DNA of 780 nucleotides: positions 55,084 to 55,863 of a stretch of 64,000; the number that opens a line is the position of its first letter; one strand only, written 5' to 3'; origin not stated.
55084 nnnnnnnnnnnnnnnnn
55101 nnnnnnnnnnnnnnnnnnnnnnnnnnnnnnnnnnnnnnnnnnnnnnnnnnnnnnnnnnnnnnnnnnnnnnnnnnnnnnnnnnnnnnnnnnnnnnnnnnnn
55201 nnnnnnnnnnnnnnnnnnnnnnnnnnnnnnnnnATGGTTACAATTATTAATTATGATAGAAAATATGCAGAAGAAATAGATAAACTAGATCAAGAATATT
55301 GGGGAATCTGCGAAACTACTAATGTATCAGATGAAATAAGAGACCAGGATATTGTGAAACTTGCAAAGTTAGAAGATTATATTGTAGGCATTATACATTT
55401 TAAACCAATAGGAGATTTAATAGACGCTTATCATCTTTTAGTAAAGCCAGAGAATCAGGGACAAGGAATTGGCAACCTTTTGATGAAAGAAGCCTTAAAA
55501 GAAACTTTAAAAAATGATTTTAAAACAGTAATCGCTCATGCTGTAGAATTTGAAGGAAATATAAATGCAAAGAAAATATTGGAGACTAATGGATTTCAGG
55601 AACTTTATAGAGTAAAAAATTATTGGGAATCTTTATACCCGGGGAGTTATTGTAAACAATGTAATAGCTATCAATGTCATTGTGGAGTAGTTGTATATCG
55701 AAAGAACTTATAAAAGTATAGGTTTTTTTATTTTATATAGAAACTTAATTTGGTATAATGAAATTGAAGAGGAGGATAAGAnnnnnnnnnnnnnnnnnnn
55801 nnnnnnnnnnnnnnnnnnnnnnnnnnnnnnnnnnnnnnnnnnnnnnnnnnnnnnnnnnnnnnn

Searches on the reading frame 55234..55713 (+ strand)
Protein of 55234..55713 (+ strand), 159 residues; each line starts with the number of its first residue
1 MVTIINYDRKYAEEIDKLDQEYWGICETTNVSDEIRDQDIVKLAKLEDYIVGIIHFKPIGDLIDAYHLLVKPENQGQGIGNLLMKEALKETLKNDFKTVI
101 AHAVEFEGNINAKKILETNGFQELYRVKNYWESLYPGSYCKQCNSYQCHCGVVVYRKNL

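Call 3: search_protein_families(library=pfam, proteins=[window:55234-55713:+], max_evalue=0.01)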
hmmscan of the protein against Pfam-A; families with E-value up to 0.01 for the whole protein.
window:55234-55713:+ (159 aa): 5 families
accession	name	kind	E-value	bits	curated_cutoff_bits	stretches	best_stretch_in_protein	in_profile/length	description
PF13508.13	Acetyltransf_7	-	6.8e-09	36.4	27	1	43-123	7-84/84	Acetyltransferase (GNAT) domain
PF00583.31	Acetyltransf_1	-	4.5e-08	33.8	20.7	1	22-121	15-116/116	Acetyltransferase (GNAT) family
PF13673.13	Acetyltransf_10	-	5.1e-08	33.4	23.6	1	26-124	17-110/128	Acetyltransferase (GNAT) domain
PF14542.12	Acetyltransf_CG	-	3.5e-07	30.7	30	1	49-99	10-61/80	GCN5-related N-acetyl-transferase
PF08445.16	FR47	-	0.0014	19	22.1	1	66-131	25-85/86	FR47-like protein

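Call 6: search_protein_families(library=ncbifam, proteins=[window:55234-55713:+], max_evalue=1)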
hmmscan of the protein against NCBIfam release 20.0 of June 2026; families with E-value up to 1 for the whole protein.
window:55234-55713:+ (159 aa): 12 families
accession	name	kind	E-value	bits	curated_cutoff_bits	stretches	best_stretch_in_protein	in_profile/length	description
TIGR01575.1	rimI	equivalog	4e-09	36.7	86.4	1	41-132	34-123/132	ribosomal protein S18-alanine N-acetyltransferase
NF033078.2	AAC_6p_Ia_fam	equivalog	8.3e-06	25.8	265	1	21-135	31-150/181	AAC(6')-Ia family aminoglycoside 6'-N-acetyltransferase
NF040503.1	resist_ArsN1a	equivalog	2.1e-05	24.3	170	1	66-124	80-136/159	arsinothricin resistance N-acetyltransferase ArsN1 family A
NF007025.1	PRK09491.1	equivalog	0.00017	21.6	173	1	50-131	50-129/145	ribosomal protein S18-alanine N-acetyltransferase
NF000486.1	AAC_6p_Ip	exception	0.00018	21.5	390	1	22-144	13-138/173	aminoglycoside 6'-N-acetyltransferase AAC(6')-Ip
NF005840.0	PRK07757.1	equivalog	0.00065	19.6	154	1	30-105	36-109/153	N-acetyltransferase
NF041158.1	Spm_actase_Thplmales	equivalog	0.0015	18.8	225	1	36-89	58-112/115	spermidine N(1)-acetyltransferase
TIGR03448.1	mycothiol_MshD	equivalog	0.0017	17.7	163.1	1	42-125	49-131/294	mycothiol synthase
NF007807.0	PRK10514.1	equivalog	0.043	13.7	134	1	68-91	76-99/147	acetyltransferase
TIGR03585.1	PseH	equivalog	0.045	13.8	93.1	1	45-130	57-142/156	UDP-4-amino-4,6-dideoxy-N-acetyl-beta-L-altrosamine N-acetyltransferase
NF002959.0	PRK03624.1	equivalog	0.05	13.3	124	1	63-93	73-103/147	GNAT family acetyltransferase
NF008212.0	PRK10975.1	equivalog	0.1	12.4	219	1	48-121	148-220/232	dTDP-4-amino-4,6-dideoxy-D-galactose acyltransferase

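Call 9: search_solved_structures(query=window:55234-55713:+, max_evalue=0.1)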
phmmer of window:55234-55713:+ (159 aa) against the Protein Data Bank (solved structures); distinct sequences matched with E-value up to 0.1: 6.
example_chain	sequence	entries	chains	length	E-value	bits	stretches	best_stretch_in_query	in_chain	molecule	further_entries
5dwm_A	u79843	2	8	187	0.0014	21.8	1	67-128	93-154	Phosphinothricin N-acetyltransferase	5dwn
2atr_A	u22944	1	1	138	0.0027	20.9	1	35-110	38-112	acetyltransferase, GNAT family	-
4xpk_A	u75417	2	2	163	0.007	19.5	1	46-142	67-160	N-Acetyltransferase, PseH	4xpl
3ld2_A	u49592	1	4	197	0.047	16.9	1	42-105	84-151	Putative acetyltransferase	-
7dai_A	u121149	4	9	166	0.092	15.9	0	66-102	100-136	Serotonin N-acetyltransferase 1, chloroplastic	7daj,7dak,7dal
6k5m_A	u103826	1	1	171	0.093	15.9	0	66-102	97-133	Serotonin N-acetyltransferase 1, chloroplastic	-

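Call 38: find_homologous_proteins(query=window:55234-55713:+, max_evalue=0.001)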
Query window:55234-55713:+ (159 aa): 9 proteins with E <= 0.001 among 33 candidates.
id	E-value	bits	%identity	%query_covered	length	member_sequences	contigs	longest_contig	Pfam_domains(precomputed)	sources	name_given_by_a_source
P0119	1.0e-103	362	100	100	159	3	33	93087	PF13673.14,PF13508.14,PF14542.13,PF00583.32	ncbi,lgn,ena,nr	ncbi:MAG: GNAT family N-acetyltransferase [Bacilli bacterium]|nr:GNAT family N-acetyltransferase [Ba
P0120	2.4e-88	312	86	100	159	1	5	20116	PF13673.14,PF13508.14,PF14542.13,PF00583.32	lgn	-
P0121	6.2e-61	223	58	100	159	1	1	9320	PF13673.14,PF13508.14,PF14542.13,PF00583.32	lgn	-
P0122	2.6e-58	214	61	100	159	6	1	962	PF13673.14,PF13508.14,PF14542.13,PF00583.32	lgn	-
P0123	3.0e-58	214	59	99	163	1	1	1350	PF13673.14,PF13508.14,PF14542.13,PF00583.32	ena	-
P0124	1.1e-57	212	60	100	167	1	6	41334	PF13673.14,PF13508.14,PF14542.13,PF00583.32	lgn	-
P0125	1.1e-53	199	55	100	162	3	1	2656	PF13673.14,PF13508.14,PF14542.13,PF00583.32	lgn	-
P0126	4.1e-51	191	60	86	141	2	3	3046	PF13673.14,PF13508.14,PF14542.13,PF00583.32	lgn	-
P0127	7.3e-49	184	54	99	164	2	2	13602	PF13673.14,PF13508.14,PF00583.32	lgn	-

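Call 39: find_encoding_contigs(protein=P0124, flank=6000, max_places=3)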
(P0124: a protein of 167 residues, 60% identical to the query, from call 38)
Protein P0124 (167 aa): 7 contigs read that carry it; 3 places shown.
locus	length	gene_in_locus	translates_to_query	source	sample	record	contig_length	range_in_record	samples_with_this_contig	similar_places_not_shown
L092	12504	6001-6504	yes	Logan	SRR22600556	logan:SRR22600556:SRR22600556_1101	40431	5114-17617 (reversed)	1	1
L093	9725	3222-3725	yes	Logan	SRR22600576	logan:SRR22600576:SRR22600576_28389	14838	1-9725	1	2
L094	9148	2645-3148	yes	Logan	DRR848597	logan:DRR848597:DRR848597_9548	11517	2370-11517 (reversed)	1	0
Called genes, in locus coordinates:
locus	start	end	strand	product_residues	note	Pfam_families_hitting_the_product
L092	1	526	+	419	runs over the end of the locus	PF13391:HNH_2 (weak)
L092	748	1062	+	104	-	-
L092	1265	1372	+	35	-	-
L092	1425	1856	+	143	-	-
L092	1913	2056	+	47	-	-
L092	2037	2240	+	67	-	-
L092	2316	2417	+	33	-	-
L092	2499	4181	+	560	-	PF00239:Resolvase, PF07508:Recombinase, PF13408:Zn_ribbon_recom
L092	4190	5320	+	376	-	PF23462:LysM3_NFP (faint), PF23473:LysM3_LYK4_5 (faint), PF01476:LysM, PF04225:LysM_OapA (faint), PF22310:NMB0315_dom_I (faint), PF23446:LysM1_NFP_LYK (faint), PF23457:LysM2_NFP (faint), PF01476:LysM, +3 more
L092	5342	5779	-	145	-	PF07486:Hydrolase_2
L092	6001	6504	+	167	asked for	PF13673:Acetyltransf_10, PF00583:Acetyltransf_1, PF13508:Acetyltransf_7, PF14542:Acetyltransf_CG (weak)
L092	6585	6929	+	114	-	-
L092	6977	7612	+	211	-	PF13023:HD_3, PF12917:YfbR-like (faint)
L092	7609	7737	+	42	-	-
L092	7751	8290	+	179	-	PF05014:Nuc_deoxyrib_tr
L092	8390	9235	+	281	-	PF11449:ArsP_2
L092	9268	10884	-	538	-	PF01368:DHH, PF00571:CBS, PF07085:DRTGG, PF01368:DHH, PF02833:DHHA2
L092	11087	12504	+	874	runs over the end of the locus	PF00690:Cation_ATPase_N, PF00122:E1-E2_ATPase, PF00702:Hydrolase, PF13246:Cation_ATPase, PF00689:Cation_ATPase_C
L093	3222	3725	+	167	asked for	PF13673:Acetyltransf_10, PF00583:Acetyltransf_1, PF13508:Acetyltransf_7, PF14542:Acetyltransf_CG (weak)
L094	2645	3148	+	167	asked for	PF13673:Acetyltransf_10, PF00583:Acetyltransf_1, PF13508:Acetyltransf_7, PF14542:Acetyltransf_CG (weak)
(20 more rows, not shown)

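Call 40: find_encoding_contigs(protein=P0121, flank=6000, max_places=2)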
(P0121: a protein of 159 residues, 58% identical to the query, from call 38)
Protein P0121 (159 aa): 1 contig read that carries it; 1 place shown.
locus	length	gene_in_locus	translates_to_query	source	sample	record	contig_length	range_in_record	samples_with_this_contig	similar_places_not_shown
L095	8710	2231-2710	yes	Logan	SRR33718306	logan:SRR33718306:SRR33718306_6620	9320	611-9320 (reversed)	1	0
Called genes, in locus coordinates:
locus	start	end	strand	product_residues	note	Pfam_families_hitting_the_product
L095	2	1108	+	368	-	?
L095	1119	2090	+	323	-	PF03631:Virul_fac_BrkB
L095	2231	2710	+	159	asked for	PF00583:Acetyltransf_1, PF13673:Acetyltransf_10, PF13508:Acetyltransf_7, PF14542:Acetyltransf_CG (weak)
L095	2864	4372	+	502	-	PF01676:Metalloenzyme, PF06415:iPGM_N, PF01663:Phosphodiest (weak)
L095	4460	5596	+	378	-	PF04464:Glyphos_transf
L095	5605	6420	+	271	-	PF00483:NTP_transferase, PF01128:IspD (weak), PF12804:NTP_transf_3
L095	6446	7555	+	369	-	PF02350:Epimerase_2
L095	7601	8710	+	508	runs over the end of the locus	-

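Call 41: find_encoding_contigs(protein=P0127, flank=6000, max_places=2)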
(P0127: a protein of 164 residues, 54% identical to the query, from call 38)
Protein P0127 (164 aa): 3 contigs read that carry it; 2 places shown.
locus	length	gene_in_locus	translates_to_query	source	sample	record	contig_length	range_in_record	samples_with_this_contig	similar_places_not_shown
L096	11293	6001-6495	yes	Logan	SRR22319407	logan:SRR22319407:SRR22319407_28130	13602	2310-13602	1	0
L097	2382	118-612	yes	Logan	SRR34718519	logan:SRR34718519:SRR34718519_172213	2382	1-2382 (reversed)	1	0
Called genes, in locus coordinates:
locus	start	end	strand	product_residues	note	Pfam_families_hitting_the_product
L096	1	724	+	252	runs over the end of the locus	-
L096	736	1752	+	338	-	PF02547:Queuosine_synth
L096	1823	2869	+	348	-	PF00535:Glycos_transf_2, PF10111:Glyco_tranf_2_2 (faint), PF21033:RMD1-3 (faint), PF07719:TPR_2 (faint), PF00515:TPR_1 (faint)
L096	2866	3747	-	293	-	PF01745:IPT (weak), PF13238:AAA_18 (faint), PF01715:IPPT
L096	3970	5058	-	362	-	PF05636:HIGH_NTase1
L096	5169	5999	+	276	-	PF01136:Peptidase_U32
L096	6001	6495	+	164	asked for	PF00583:Acetyltransf_1, PF13673:Acetyltransf_10 (weak), PF13508:Acetyltransf_7 (weak)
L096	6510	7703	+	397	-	PF01136:Peptidase_U32, PF16325:Peptidase_U32_C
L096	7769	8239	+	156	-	PF03449:GreA_GreB_N, PF01272:GreA_GreB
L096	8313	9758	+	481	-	PF03109:ABC1, PF01163:RIO1 (weak)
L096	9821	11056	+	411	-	PF05697:Trigger_N, PF00254:FKBP_C, PF05698:Trigger_C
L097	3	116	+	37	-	?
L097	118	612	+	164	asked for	PF00583:Acetyltransf_1, PF13673:Acetyltransf_10 (weak), PF13508:Acetyltransf_7 (weak)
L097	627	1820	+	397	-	PF01136:Peptidase_U32, PF16325:Peptidase_U32_C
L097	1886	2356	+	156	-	PF03449:GreA_GreB_N, PF01272:GreA_GreB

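Call 43: search_protein_families(library=pfam, proteins=[L092:6585-6929:+, L092:6977-7612:+, L092:7751-8290:+, L092:1425-1856:+, L092:748-1062:+], max_evalue=0.1)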
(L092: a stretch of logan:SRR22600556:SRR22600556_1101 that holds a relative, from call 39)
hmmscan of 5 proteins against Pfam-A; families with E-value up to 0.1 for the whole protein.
L092:6585-6929:+ (114 aa): 0 families

L092:6977-7612:+ (211 aa): 4 families
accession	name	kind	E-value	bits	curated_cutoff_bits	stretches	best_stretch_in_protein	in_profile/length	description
PF13023.12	HD_3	-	1.2e-18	68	22.5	1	29-154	12-140/165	HD domain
PF12917.13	YfbR-like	-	2.1e-05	24.7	25.9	1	36-141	23-137/182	5'-deoxynucleotidase YfbR-like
PF14162.11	YozD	-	0.017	15.9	27.5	0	174-198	29-53/56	YozD-like protein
PF07855.17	ATG101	-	0.056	13.7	26.5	0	31-107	4-87/158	Autophagy-related protein 101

L092:7751-8290:+ (179 aa): 1 family
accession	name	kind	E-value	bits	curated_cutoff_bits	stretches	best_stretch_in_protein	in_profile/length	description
PF05014.21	Nuc_deoxyrib_tr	-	9e-33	113.3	28.8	1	6-144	1-117/117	Nucleoside 2-deoxyribosyltransferase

L092:1425-1856:+ (143 aa): 1 family
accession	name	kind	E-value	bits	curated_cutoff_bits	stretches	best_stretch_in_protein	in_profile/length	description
PF00244.26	14-3-3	-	0.056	13.4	33.2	0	67-99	5-37/223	14-3-3 protein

L092:748-1062:+ (104 aa): 0 families

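Call 57: find_encoding_contigs(protein=P0120, flank=7000, max_places=2)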
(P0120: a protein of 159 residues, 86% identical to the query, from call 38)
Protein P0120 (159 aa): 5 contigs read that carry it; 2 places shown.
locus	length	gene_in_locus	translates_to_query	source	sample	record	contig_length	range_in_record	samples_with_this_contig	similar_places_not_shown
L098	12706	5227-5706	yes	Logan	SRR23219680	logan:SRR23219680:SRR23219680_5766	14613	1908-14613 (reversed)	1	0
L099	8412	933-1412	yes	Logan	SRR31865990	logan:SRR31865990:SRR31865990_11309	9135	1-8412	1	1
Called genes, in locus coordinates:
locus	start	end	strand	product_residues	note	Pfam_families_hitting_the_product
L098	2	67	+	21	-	?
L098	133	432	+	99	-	-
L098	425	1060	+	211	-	-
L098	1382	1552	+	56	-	-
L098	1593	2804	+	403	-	-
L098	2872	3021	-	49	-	-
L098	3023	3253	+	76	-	-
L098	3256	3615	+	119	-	PF00239:Resolvase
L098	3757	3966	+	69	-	PF00665:rve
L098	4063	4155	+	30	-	-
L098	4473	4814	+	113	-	-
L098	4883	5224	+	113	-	PF04266:ASCH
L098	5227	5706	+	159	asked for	PF00583:Acetyltransf_1, PF13673:Acetyltransf_10 (weak), PF13508:Acetyltransf_7, PF14542:Acetyltransf_CG (weak)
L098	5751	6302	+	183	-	-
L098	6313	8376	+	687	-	PF00155:Aminotran_1_2, PF00583:Acetyltransf_1, PF13673:Acetyltransf_10, PF13508:Acetyltransf_7, PF08445:FR47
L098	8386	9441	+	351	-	-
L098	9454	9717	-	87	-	PF13443:HTH_26 (weak), PF01381:HTH_3 (weak)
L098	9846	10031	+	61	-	-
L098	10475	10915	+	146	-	-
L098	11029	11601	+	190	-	PF03729:DUF308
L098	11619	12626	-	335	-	PF14398:ATPgrasp_YheCD (faint), PF14397:ATPgrasp_ST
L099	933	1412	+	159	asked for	PF00583:Acetyltransf_1, PF13673:Acetyltransf_10 (weak), PF13508:Acetyltransf_7, PF14542:Acetyltransf_CG (weak)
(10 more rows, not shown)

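Call 61: find_related_loci(query=A5, collection=metagenome_contigs, flank=5000)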
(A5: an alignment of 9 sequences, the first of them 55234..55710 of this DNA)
Query A5 (159 aa) in metagenome_contigs; peptide patterns used: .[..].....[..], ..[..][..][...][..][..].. (x = any residue, [..] = any of these).
99 stretches matched a pattern, but none encodes a relative of the query by tblastn (E <= 1e-3).

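Call 62: find_encoding_contigs(protein=P0125, flank=3000, max_places=2)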
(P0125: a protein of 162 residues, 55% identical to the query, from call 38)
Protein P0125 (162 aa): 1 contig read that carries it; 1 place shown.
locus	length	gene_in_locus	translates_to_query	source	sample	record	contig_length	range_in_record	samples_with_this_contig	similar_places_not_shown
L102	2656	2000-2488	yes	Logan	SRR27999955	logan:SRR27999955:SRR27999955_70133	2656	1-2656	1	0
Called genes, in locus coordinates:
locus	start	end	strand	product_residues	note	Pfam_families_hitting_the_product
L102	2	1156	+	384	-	?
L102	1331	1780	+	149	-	-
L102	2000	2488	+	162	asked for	PF00583:Acetyltransf_1, PF13673:Acetyltransf_10, PF13508:Acetyltransf_7, PF14542:Acetyltransf_CG (weak)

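Call 63: find_encoding_contigs(protein=P0126, flank=3000, max_places=3)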
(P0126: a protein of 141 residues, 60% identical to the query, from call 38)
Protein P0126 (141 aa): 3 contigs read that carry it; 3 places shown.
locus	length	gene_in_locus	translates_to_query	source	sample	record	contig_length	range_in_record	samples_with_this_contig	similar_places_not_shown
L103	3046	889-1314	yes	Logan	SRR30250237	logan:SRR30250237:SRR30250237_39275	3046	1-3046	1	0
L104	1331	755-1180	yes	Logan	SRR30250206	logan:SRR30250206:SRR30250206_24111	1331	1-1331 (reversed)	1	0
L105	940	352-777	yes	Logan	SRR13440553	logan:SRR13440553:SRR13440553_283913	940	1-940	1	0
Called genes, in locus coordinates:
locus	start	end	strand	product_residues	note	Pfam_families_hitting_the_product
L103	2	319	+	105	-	?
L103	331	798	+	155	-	-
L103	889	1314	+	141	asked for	PF13673:Acetyltransf_10, PF00583:Acetyltransf_1, PF13508:Acetyltransf_7, PF14542:Acetyltransf_CG (weak)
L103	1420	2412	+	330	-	PF13088:BNR_2, PF13859:BNR_3, PF15902:Sortilin-Vps10 (faint)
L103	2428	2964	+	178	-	-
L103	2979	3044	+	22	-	?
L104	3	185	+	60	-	?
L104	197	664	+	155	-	-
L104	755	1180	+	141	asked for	PF13673:Acetyltransf_10, PF00583:Acetyltransf_1, PF13508:Acetyltransf_7, PF14542:Acetyltransf_CG (weak)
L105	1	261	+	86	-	?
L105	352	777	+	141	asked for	PF13673:Acetyltransf_10, PF00583:Acetyltransf_1, PF13508:Acetyltransf_7, PF14542:Acetyltransf_CG (weak)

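Call 69: search_protein_families(library=padloc, proteins=[window:55234-55713:+], max_evalue=0.01)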
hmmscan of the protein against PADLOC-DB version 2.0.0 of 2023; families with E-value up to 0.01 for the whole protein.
window:55234-55713:+ (159 aa): 0 families

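Call 73: predict_structure(alignment_id=A5)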
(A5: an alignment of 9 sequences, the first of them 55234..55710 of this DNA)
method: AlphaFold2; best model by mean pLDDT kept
length: 159 residues; sequences in the alignment: 9
mean_pLDDT: 89.3   pTM: 0.83
mean pLDDT of the five models: 89.3, 89.1, 82.3, 82.0, 81.9
residues with pLDDT >= 90: 103; 70-90: 50; 50-70: 6; < 50: 0
segments of 3 or more residues with pLDDT < 50: none
pLDDT, mean of each block of 10 residues (from residue 1): 94 91 70 92 94 95 92 91 97 95 84 91 92 81 77 93
secondary structure, 60 per line:
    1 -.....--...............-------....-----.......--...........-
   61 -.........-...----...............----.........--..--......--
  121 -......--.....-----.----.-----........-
elements in order: E2-6 H9-23 H31-34 E40-46 E49-59 E62-70 H79-93 E98-106 H113-118 E122-127 H130-134 E151-158
